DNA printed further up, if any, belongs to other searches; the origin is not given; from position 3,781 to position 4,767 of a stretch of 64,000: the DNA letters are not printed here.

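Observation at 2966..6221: Candidate undescribed metal-capture surface module: Cys-rich protein, DUF1559 prepilin and twin Met/His PEP-CTERM proteins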

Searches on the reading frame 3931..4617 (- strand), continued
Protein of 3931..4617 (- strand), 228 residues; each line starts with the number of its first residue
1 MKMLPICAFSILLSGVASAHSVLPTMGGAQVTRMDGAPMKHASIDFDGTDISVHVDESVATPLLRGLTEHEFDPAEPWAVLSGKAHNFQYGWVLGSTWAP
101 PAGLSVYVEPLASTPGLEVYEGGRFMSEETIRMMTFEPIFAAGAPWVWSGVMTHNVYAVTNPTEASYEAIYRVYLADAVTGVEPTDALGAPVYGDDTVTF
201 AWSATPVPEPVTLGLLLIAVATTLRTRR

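Call 51: search_protein_families(library=pfam, proteins=[L028:6896-8053:-, L030:7653-8795:-, L028:2585-3592:-, L028:4-2571:+, L007:2665-4296:+, L007:2076-2528:+, L006:3215-4273:+, L008:568-1482:+, L024:592-1521:+, L028:9117-9827:-], max_evalue=0.0001)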
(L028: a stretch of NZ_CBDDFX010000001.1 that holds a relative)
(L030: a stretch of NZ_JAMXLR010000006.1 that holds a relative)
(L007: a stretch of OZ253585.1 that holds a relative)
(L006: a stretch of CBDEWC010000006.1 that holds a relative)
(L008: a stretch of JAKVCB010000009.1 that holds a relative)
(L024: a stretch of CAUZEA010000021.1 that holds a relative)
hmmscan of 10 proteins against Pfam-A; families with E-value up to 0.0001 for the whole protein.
L028:6896-8053:- (385 aa): 0 families

L030:7653-8795:- (380 aa): 0 families

L028:2585-3592:- (335 aa): 1 family
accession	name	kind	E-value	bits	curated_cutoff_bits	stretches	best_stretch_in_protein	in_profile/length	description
PF04616.20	Glyco_hydro_43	-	4.9e-58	197.2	32.2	1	27-326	3-288/288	Glycosyl hydrolases family 43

L028:4-2571:+ (856 aa): 0 families

L007:2665-4296:+ (544 aa): 2 families
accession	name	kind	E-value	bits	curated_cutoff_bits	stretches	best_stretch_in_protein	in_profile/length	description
PF00263.26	Secretin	-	4.5e-41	140.7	27.5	1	337-492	4-168/169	Bacterial type II and III secretion system protein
PF07660.19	STN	-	1.9e-09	37.6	28.4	1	142-185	4-50/52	Secretin and TonB N terminus short domain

L007:2076-2528:+ (151 aa): 0 families

L006:3215-4273:+ (353 aa): 1 family
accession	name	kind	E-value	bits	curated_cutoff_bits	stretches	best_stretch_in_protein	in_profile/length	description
PF00701.28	DHDPS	-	8.6e-44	149.8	22.1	1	62-349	3-286/289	Dihydrodipicolinate synthetase family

L008:568-1482:+ (305 aa): 1 family
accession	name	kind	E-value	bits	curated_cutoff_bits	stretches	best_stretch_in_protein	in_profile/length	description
PF00701.28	DHDPS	-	9.9e-47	159.5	22.1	1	14-303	3-288/289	Dihydrodipicolinate synthetase family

L024:592-1521:+ (310 aa): 1 family
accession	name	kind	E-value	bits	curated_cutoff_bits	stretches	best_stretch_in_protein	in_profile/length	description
PF00701.28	DHDPS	-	3.4e-44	151.1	22.1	1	19-307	3-287/289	Dihydrodipicolinate synthetase family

L028:9117-9827:- (236 aa): 1 family
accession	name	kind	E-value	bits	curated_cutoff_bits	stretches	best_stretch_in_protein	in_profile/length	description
PF01196.24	Ribosomal_L17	-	3.8e-25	89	27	1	54-179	12-97/97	Ribosomal protein L17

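Call 54: search_protein_families(library=pfam, proteins=[L033:7311-9425:+, L027:7619-10729:+, L033:9040-12531:+, L027:11205-12548:+, L035:2598-5885:+, L016:9665-12538:-, L029:8503-9462:+, L022:8892-9680:+, L022:7482-7934:+, L035:5734-7281:+], max_evalue=0.0001)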
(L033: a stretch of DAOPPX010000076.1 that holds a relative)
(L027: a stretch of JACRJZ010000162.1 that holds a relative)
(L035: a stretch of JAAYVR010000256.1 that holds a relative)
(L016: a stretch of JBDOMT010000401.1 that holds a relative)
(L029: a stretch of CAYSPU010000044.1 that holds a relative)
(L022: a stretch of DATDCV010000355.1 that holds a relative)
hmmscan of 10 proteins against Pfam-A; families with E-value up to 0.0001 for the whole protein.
L033:7311-9425:+ (705 aa): 3 families
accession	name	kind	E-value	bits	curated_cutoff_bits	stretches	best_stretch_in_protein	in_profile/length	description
PF16576.10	HlyD_D23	-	7.3e-42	143.5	30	2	213-306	111-204/214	Barrel-sandwich domain of CusB or HlyD membrane-fusion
PF13437.12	HlyD_3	-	9.8e-22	78.2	22.2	1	213-319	2-104/106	HlyD family secretion protein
PF19335.5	HMBD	-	1.5e-08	34.9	23.6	1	42-68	1-27/28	Heavy metal binding domain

L027:7619-10729:+ (1037 aa): 4 families
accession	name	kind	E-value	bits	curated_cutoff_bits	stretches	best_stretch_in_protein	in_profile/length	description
PF16576.10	HlyD_D23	-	1.4e-42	145.9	30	2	189-283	110-204/214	Barrel-sandwich domain of CusB or HlyD membrane-fusion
PF13437.12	HlyD_3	-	1.1e-18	68.4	22.2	1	190-284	2-97/106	HlyD family secretion protein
PF11827.13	DUF3347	-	3.2e-12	47.6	25.5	0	913-988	9-88/93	Protein of unknown function (DUF3347)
PF19335.5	HMBD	-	6.1e-10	39.3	23.6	1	42-68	1-27/28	Heavy metal binding domain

L033:9040-12531:+ (1164 aa): 1 family
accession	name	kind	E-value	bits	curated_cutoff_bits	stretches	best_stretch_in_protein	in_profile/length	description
PF00873.25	ACR_tran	-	8.8e-235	782.3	28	1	138-1164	2-989/1021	AcrB/AcrD/AcrF family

L027:11205-12548:+ (448 aa): 1 family
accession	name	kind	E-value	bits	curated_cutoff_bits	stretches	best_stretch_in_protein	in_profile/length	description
PF00873.25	ACR_tran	-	6.2e-108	362.3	28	1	21-442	2-420/1021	AcrB/AcrD/AcrF family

L035:2598-5885:+ (1096 aa): 2 families
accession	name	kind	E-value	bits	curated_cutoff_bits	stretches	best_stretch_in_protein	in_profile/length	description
PF00873.25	ACR_tran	-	2.8e-240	800.5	28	2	9-578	2-563/1021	AcrB/AcrD/AcrF family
PF03176.21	MMPL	-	9.5e-06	25.2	20.5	0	842-1082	79-316/333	MMPL family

L016:9665-12538:- (958 aa): 2 families
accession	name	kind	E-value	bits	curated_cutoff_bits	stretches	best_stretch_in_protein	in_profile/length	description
PF00873.25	ACR_tran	-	1.2e-149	500.4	28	1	3-936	123-1019/1021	AcrB/AcrD/AcrF family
PF02355.23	SecD_SecF_C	-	9.2e-06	25.6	20.5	0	215-357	37-183/189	Protein export membrane protein SecD/SecF, C-terminal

L029:8503-9462:+ (320 aa): 0 families

L022:8892-9680:+ (263 aa): 3 families
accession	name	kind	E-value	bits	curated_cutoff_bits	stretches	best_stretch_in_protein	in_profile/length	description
PF02110.20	HK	-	1.4e-76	257.6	27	1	9-252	1-245/247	Hydroxyethylthiazole kinase family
PF01256.23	Carb_kinase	-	5.5e-09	36.3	27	1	44-239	49-231/242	NAD(P)H-hydrate dehydratase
PF08543.17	Phos_pyr_kin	-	3.7e-05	23.7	27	1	65-219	66-224/246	Phosphomethylpyrimidine kinase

L022:7482-7934:+ (151 aa): 0 families

L035:5734-7281:+ (516 aa): 0 families

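Call 57: search_protein_families(library=pfam, proteins=[L035:23-2404:+, L029:42-2264:+, L027:39-1508:+, L033:24-1232:+, L032:2191-3522:-, L032:990-2018:-, L022:902-2185:+, L036:662-3490:+, L039:3244-4575:+, L039:4717-5298:+], max_evalue=0.0001)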
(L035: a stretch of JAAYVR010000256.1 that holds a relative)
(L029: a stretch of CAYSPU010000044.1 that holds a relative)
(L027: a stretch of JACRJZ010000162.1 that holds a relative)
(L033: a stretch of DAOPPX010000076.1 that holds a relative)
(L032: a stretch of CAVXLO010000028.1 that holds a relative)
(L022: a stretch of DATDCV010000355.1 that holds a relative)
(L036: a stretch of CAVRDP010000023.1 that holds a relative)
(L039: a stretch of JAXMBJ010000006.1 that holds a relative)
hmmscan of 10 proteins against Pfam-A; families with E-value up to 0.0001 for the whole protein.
L035:23-2404:+ (793 aa): 5 families
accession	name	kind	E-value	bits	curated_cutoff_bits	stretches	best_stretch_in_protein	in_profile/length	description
PF16576.10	HlyD_D23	-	2.2e-44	151.7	30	1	105-314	2-205/214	Barrel-sandwich domain of CusB or HlyD membrane-fusion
PF13437.12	HlyD_3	-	3.7e-20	73.1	22.2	1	220-326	2-104/106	HlyD family secretion protein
PF19335.5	HMBD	-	1.7e-08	34.7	23.6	1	42-68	1-27/28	Heavy metal binding domain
PF13533.13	Biotin_lipoyl_2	-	6.6e-06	26.3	29.8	0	225-248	8-31/32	Biotin-lipoyl like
PF11827.13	DUF3347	-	1.7e-05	26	25.5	0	672-748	12-92/93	Protein of unknown function (DUF3347)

L029:42-2264:+ (741 aa): 5 families
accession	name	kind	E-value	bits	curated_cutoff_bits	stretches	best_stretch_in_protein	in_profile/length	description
PF18676.6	MBG_2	-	4.9e-24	85.2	25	1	395-470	1-72/72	MBG domain (YGX type)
PF16640.11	Big_3_5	-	3.1e-15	56.9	35.5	1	480-563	1-81/88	Bacterial Ig-like domain (group 3)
PF17963.7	Big_9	-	6.3e-15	56.3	23.6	1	571-662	1-88/89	Bacterial Ig domain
PF17892.7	Cadherin_5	-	9.4e-10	38.6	26.5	1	571-662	2-95/98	Cadherin-like domain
PF17803.7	Cadherin_4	-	2e-05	25.5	25.1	1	570-629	10-69/71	Bacterial cadherin-like domain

L027:39-1508:+ (490 aa): 6 families
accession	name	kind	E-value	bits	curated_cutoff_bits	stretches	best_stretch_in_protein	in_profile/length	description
PF18998.6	Flg_new_2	-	4.2e-75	248.1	23.6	6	355-422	2-71/73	Divergent InlB B-repeat domain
PF09479.16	Flg_new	-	5.4e-13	49.3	27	0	68-125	7-64/65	Listeria-Bacteroides repeat domain (List_Bact_rpt)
PF07679.22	I-set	-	2.7e-06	27.8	23.7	0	9-49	14-55/90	Immunoglobulin I-set domain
PF16820.11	PKD_3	-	6.2e-06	26.4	26.3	0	10-47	18-56/68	PKD-like domain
PF19092.6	DUF5780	-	2.8e-05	24.7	28.2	0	156-191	8-43/109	Family of unknown function (DUF5780)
PF07654.21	C1-set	-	7.7e-05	23.4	21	0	26-51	32-58/86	Immunoglobulin C1-set domain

L033:24-1232:+ (403 aa): 1 family
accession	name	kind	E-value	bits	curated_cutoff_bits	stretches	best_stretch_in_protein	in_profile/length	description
PF01436.27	NHL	-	2.9e-07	30.6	20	0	34-53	1-20/28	NHL repeat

L032:2191-3522:- (443 aa): 3 families
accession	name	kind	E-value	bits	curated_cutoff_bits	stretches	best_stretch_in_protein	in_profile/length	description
PF02784.22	Orn_Arg_deC_N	-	3.7e-59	200.5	23.4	1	47-304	3-246/247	Pyridoxal-dependent decarboxylase, pyridoxal binding domain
PF00278.28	Orn_DAP_Arg_deC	-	1.6e-28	99.2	23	1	90-394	5-95/95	Pyridoxal-dependent decarboxylase, C-terminal sheet domain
PF01168.26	Ala_racemase_N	-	1.3e-06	28.7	24.1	1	47-246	5-193/220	Alanine racemase, N-terminal domain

L032:990-2018:- (342 aa): 1 family
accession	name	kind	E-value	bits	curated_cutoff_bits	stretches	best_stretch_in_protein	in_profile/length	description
PF01208.23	URO-D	-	3.4e-51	174.7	23.9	1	29-326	38-343/346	Uroporphyrinogen decarboxylase (URO-D)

L022:902-2185:+ (428 aa): 2 families
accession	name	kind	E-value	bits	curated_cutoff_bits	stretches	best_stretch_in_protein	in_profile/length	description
PF19051.5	GFO_IDH_MocA_C2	-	1.2e-131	438.3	23.3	1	172-425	1-253/254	Oxidoreductase family, C-terminal alpha/beta domain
PF01408.29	GFO_IDH_MocA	-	1.4e-18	68.1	24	1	46-159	4-118/120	Oxidoreductase family, NAD-binding Rossmann fold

L036:662-3490:+ (943 aa): 1 family
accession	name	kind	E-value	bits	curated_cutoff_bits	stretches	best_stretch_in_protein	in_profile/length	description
PF13520.12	AA_permease_2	-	6.8e-48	164.1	27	1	62-597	1-425/427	Amino acid permease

L039:3244-4575:+ (444 aa): 0 families

L039:4717-5298:+ (194 aa): 0 families

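Call 76: find_related_loci(query=A4, collection=metagenome_contigs, flank=9000)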
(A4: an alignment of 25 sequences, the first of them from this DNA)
Query A4 (186 aa) in metagenome_contigs; peptide patterns used: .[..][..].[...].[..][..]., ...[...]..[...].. (x = any residue, [..] = any of these).
83 stretches matched a pattern; 56 encode a relative of the query (tblastn E <= 1e-3); 56 distinct loci.
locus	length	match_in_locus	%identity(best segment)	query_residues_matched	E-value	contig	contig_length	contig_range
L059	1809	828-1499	45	1-185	2e-56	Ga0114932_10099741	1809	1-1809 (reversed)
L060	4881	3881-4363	53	18-186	2e-45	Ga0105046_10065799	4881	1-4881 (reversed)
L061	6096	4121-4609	51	20-186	5e-45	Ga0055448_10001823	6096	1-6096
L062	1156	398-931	49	3-186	2e-45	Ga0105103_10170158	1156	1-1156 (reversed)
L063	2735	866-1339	51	3-162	1e-43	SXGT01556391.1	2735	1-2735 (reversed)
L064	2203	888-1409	48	3-186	1e-43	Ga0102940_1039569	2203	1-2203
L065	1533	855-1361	48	3-186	4e-44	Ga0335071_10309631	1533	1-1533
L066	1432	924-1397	49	3-163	7e-44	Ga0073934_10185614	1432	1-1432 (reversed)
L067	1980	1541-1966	52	18-162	4e-42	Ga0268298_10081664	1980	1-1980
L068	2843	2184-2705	44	3-186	4e-41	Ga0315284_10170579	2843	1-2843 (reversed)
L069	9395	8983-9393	55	18-156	8e-41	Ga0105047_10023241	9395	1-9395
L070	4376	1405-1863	48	3-162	8e-40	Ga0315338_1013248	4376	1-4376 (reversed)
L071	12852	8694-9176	46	18-186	5e-39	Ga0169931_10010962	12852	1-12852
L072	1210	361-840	46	18-186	4e-39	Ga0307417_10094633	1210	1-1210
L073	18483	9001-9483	45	3-171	1e-37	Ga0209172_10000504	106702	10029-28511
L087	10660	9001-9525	39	3-186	5e-30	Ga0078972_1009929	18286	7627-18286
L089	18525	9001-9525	39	3-186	5e-30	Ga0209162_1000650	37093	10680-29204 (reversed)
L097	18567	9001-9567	40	3-183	4e-28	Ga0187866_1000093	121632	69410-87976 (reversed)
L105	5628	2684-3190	36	3-186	1e-24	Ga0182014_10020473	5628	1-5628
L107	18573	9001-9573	38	3-183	5e-28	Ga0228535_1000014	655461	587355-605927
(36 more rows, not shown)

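Call 79: search_protein_families(library=pfam, proteins=[L097:1940-3157:-, L097:3211-3798:-, L097:3940-6492:-, L097:6725-7111:-, L097:10098-13079:+, L107:4208-5989:-, L107:6196-6867:+, L107:7084-8163:+, L107:9933-11255:-, L105:4157-5626:+], max_evalue=0.0001)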
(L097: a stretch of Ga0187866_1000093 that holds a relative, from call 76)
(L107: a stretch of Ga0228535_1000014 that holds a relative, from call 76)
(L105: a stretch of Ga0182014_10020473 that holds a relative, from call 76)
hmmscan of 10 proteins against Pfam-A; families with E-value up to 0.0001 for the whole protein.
L097:1940-3157:- (405 aa): 2 families
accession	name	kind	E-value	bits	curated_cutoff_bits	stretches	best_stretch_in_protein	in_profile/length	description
PF01435.24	Peptidase_M48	-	1.8e-33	116.4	20.3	1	79-305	4-185/186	Peptidase family M48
PF05940.17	NnrS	-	3.4e-05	23.8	28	1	2-169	121-273/371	NnrS protein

L097:3211-3798:- (195 aa): 1 family
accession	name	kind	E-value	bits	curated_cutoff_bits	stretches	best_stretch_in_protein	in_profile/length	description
PF04011.17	LemA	-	8.2e-64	214.4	26.2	1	46-195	1-149/149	LemA family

L097:3940-6492:- (850 aa): 5 families
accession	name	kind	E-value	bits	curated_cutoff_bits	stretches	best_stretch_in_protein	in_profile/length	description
PF00122.25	E1-E2_ATPase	-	2.3e-40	138.5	28.1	1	119-311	2-181/181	E1-E2 ATPase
PF00689.26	Cation_ATPase_C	-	5.6e-18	65.8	27.3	1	678-841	1-174/175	Cation transporting ATPase, C-terminus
PF00702.32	Hydrolase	-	4.9e-14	53.6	26.4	1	327-609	1-191/191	haloacid dehalogenase-like hydrolase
PF00690.31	Cation_ATPase_N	-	8.2e-14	51.5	20.4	1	17-79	6-69/69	Cation transporter/ATPase, N-terminus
PF13246.12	Cation_ATPase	-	3.6e-13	49.8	21.7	1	355-434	10-90/91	Cation transport ATPase (P-type)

L097:6725-7111:- (128 aa): 1 family
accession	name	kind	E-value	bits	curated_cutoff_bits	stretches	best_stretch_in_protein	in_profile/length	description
PF13453.11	Zn_ribbon_TFIIB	-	4.1e-26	90.5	22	2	1-40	1-40/41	Transcription factor zinc-finger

L097:10098-13079:+ (994 aa): 9 families
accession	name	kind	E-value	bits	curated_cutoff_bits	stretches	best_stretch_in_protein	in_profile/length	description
PF01564.23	Spermine_synth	-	4.3e-16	59.4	22.9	1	525-678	6-158/186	Spermine/spermidine synthase domain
PF07690.21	MFS_1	-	1.8e-09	37.4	33.4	1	23-263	2-207/347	Major Facilitator Superfamily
PF14559.12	TPR_19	-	7.7e-08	33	25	0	885-930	16-59/68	Tetratricopeptide repeat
PF13431.12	TPR_17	-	6.5e-07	29.6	24.4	0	883-914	2-33/34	Tetratricopeptide repeat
PF13414.12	TPR_11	-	1e-06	28.8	26.8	0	920-942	20-42/42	TPR repeat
PF07719.23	TPR_2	-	1.5e-06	28.3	27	0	930-961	3-34/34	Tetratricopeptide repeat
PF00515.34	TPR_1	-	5.3e-06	26.5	27.8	0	929-961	2-34/34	Tetratricopeptide repeat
PF13432.12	TPR_16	-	1.8e-05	25.5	32.7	1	910-953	13-56/65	Tetratricopeptide repeat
PF13371.12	TPR_9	-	5.9e-05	23.4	35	0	900-964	1-65/73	Tetratricopeptide repeat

L107:4208-5989:- (593 aa): 4 families
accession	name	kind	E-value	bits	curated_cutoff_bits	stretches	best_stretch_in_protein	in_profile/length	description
PF16576.10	HlyD_D23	-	3.2e-76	255.8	30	1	144-364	4-214/214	Barrel-sandwich domain of CusB or HlyD membrane-fusion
PF19335.5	HMBD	-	1.8e-22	79.4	23.6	2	80-106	1-27/28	Heavy metal binding domain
PF13437.12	HlyD_3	-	2.6e-20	73.6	22.2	1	260-360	1-105/106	HlyD family secretion protein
PF04945.19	YHS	-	6.4e-10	39.3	30.3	1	545-574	15-44/47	YHS domain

L107:6196-6867:+ (224 aa): 0 families

L107:7084-8163:+ (360 aa): 1 family
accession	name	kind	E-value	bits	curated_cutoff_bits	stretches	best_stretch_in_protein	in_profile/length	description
PF03150.19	CCP_MauG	-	1.1e-49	169.4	25.6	1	70-222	1-148/149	Di-haem cytochrome c peroxidase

L107:9933-11255:- (440 aa): 1 family
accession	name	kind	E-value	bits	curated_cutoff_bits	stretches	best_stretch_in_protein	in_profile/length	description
PF02321.23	OEP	-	5.9e-46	157.1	22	2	243-427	2-187/187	Outer membrane efflux protein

L105:4157-5626:+ (490 aa): 2 families
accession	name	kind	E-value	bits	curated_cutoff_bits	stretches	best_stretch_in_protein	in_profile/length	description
PF16576.10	HlyD_D23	-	1.9e-67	227.1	30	1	180-388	3-214/214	Barrel-sandwich domain of CusB or HlyD membrane-fusion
PF13437.12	HlyD_3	-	3.7e-18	66.7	22.2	1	284-385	1-106/106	HlyD family secretion protein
